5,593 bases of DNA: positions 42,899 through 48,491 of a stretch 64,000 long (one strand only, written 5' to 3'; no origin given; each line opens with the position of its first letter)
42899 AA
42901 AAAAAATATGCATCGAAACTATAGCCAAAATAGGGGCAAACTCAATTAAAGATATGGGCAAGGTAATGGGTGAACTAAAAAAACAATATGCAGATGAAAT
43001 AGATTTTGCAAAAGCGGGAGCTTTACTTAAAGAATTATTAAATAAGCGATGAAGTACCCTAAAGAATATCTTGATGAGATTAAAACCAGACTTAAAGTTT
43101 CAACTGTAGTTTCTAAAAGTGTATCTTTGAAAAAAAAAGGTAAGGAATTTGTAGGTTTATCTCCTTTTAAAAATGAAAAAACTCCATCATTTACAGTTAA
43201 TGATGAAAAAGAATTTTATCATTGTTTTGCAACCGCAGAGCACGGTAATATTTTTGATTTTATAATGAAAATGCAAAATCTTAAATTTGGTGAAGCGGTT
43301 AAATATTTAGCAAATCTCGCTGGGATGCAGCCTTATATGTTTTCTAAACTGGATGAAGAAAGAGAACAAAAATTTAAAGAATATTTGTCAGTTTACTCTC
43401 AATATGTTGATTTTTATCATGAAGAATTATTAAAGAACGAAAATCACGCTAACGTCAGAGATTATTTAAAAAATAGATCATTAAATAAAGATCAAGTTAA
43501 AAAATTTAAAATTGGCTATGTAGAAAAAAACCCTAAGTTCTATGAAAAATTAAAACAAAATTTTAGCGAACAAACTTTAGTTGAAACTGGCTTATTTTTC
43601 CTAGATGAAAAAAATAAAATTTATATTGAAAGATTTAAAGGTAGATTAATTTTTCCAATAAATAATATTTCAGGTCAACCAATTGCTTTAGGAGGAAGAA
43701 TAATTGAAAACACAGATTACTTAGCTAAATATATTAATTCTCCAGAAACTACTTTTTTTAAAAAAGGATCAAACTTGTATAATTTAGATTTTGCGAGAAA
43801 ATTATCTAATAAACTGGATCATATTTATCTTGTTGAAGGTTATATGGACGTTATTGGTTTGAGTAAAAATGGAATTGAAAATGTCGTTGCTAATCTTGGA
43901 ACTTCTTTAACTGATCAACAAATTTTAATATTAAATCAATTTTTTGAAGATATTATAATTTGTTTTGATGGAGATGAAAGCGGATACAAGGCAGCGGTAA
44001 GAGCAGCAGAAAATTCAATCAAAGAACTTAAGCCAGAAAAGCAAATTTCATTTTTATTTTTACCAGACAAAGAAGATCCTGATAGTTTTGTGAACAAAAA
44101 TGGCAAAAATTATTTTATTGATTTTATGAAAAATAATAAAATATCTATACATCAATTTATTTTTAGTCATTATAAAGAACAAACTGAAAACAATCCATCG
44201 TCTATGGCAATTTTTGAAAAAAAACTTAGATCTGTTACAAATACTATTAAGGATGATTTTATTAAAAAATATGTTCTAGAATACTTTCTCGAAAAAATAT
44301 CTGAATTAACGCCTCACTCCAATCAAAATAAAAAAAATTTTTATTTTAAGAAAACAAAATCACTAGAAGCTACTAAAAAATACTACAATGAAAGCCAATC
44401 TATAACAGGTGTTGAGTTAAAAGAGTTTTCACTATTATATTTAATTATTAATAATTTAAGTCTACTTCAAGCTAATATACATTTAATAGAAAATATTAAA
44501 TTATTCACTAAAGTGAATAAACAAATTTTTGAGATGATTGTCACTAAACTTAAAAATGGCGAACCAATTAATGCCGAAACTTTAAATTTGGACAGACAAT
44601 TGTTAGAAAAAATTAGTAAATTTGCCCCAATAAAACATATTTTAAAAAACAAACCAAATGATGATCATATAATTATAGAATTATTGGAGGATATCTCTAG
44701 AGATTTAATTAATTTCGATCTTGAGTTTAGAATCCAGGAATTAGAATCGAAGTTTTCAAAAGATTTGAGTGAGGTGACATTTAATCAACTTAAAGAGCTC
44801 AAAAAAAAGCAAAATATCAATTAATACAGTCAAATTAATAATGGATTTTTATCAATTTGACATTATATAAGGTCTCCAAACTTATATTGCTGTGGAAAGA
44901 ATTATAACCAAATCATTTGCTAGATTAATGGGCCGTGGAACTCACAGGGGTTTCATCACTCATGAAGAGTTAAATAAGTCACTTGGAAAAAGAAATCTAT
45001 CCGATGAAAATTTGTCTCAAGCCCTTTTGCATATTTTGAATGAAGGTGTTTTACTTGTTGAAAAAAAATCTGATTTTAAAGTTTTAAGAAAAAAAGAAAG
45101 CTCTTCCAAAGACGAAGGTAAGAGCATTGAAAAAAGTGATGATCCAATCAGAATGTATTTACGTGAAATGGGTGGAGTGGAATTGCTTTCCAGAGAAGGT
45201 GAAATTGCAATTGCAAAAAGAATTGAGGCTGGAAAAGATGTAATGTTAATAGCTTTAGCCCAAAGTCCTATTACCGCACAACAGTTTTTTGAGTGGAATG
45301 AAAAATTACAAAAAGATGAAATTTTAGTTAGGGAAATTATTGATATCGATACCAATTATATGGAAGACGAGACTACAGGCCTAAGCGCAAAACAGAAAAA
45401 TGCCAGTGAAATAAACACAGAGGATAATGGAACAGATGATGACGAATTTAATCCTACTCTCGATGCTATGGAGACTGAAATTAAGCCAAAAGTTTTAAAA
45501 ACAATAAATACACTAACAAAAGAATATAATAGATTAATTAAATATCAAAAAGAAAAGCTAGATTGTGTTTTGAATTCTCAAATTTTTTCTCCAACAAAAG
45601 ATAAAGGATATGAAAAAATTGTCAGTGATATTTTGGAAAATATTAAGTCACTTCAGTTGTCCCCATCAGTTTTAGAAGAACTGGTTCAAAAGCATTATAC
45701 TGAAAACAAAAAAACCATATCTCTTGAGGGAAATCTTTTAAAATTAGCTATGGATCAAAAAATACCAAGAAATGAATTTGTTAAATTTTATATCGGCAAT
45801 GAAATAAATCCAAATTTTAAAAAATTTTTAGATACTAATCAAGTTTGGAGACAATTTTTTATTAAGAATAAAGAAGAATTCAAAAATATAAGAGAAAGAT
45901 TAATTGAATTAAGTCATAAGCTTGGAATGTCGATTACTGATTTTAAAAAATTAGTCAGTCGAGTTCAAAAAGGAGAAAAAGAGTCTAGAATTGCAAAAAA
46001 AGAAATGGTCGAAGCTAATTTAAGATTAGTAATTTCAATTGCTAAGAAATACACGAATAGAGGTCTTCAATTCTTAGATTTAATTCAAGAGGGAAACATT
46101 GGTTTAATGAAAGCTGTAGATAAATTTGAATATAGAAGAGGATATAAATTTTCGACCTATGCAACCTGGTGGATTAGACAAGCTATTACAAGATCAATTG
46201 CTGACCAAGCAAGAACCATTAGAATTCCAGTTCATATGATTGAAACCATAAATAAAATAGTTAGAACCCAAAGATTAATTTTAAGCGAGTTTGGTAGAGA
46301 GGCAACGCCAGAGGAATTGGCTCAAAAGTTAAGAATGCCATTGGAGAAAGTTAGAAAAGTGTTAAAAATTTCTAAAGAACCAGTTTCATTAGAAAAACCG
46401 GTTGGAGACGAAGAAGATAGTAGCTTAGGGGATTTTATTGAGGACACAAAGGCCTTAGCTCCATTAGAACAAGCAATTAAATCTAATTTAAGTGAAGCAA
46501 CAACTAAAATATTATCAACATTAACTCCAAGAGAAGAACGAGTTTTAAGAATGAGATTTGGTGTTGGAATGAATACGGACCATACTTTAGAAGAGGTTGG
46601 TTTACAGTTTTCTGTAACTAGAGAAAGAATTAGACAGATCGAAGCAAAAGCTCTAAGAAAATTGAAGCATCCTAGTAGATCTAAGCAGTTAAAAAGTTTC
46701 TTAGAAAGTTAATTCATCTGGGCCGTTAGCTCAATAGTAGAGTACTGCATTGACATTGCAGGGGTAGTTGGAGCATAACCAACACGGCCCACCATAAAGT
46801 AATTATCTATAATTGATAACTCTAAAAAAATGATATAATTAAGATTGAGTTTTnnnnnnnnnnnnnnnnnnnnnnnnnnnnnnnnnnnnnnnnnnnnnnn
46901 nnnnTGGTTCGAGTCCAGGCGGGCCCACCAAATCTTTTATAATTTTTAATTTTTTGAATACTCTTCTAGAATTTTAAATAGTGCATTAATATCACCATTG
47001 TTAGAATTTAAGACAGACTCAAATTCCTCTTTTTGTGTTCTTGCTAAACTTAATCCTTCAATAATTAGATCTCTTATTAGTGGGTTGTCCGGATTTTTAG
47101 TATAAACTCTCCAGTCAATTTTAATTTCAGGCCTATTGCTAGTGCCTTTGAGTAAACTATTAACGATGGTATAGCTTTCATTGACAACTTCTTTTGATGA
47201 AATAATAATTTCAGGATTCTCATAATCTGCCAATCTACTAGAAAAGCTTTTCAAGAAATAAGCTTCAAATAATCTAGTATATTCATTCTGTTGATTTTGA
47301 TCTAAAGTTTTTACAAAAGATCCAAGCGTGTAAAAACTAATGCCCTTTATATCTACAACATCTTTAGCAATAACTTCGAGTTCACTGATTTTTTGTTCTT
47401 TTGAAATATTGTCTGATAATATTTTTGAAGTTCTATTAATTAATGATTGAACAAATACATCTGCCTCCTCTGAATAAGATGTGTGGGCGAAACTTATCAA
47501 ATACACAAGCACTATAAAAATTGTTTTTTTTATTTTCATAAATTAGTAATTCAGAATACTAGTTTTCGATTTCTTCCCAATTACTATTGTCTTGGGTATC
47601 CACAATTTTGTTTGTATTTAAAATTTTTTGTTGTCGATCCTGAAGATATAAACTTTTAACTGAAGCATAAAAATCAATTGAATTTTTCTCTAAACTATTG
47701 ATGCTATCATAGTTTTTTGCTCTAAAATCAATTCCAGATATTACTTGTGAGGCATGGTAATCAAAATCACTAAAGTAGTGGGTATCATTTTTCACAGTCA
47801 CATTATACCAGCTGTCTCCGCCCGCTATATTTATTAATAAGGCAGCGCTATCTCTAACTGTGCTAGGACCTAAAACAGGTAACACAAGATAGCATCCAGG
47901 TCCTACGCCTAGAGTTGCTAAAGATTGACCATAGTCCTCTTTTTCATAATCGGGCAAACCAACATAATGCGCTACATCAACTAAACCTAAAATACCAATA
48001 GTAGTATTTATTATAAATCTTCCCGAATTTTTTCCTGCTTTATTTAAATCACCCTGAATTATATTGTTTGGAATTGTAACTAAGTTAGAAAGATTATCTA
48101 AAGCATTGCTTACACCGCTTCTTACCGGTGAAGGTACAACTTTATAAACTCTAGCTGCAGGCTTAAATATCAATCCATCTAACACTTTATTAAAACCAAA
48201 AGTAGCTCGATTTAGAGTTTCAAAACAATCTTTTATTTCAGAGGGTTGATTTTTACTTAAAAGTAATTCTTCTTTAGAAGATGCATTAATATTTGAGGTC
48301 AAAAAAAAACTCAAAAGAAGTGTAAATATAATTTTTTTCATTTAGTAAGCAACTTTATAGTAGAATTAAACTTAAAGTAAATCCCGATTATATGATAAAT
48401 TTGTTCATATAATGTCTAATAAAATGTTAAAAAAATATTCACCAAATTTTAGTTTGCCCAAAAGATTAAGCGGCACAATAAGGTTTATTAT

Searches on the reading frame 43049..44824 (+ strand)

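Call 70: search_protein_families(library=pfam, proteins=[window:43049-44824:+])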
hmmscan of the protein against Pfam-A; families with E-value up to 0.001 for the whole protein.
window:43049-44824:+ (591 aa): 5 families
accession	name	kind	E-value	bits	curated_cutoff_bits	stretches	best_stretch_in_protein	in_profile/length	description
PF08275.17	DNAG_N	-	3.5e-33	114.8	26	1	123-249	1-127/128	DNA primase catalytic core, N-terminal domain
PF01807.25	Zn_ribbon_DnaG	-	8.6e-30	102.9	24.9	1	4-94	2-92/98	CHC2 zinc finger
PF13662.12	Toprim_4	-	2.1e-18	66.8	25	1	258-335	2-83/85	Toprim domain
PF13155.12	Toprim_2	-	4.7e-18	65.8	22.1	1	260-347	1-87/88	Toprim-like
PF01751.28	Toprim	-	4.9e-10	39.9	23.1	1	259-324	2-81/96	Toprim domain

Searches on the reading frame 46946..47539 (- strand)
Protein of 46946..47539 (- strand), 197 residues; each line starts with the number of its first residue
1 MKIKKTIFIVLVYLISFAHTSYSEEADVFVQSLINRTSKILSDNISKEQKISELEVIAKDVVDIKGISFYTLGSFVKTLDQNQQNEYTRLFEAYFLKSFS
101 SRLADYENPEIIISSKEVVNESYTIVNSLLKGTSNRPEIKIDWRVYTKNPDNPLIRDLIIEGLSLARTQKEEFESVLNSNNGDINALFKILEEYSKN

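Call 70: search_protein_families(library=pfam, proteins=[window:46946-47539:-])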
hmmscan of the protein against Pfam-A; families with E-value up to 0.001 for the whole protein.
window:46946-47539:- (197 aa): 1 family
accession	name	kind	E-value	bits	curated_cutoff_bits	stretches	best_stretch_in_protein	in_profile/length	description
PF05494.18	MlaC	-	1.2e-27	97.1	26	1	32-192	2-165/166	MlaC protein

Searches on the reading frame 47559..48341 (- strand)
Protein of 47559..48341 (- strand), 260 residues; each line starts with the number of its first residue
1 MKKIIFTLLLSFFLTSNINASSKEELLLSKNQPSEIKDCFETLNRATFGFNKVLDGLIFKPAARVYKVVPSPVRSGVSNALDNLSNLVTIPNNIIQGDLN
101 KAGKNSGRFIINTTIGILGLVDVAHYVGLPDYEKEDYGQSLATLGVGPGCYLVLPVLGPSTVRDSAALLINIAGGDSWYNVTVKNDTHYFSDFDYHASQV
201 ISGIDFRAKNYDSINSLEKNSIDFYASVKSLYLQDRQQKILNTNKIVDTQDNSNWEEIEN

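Call 70: search_protein_families(library=pfam, proteins=[window:47559-48341:-])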
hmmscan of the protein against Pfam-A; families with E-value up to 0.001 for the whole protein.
window:47559-48341:- (260 aa): 1 family
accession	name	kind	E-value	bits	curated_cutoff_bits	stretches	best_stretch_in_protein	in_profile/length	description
PF04333.18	MlaA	-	1e-58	198.7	25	1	37-238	2-194/195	MlaA lipoprotein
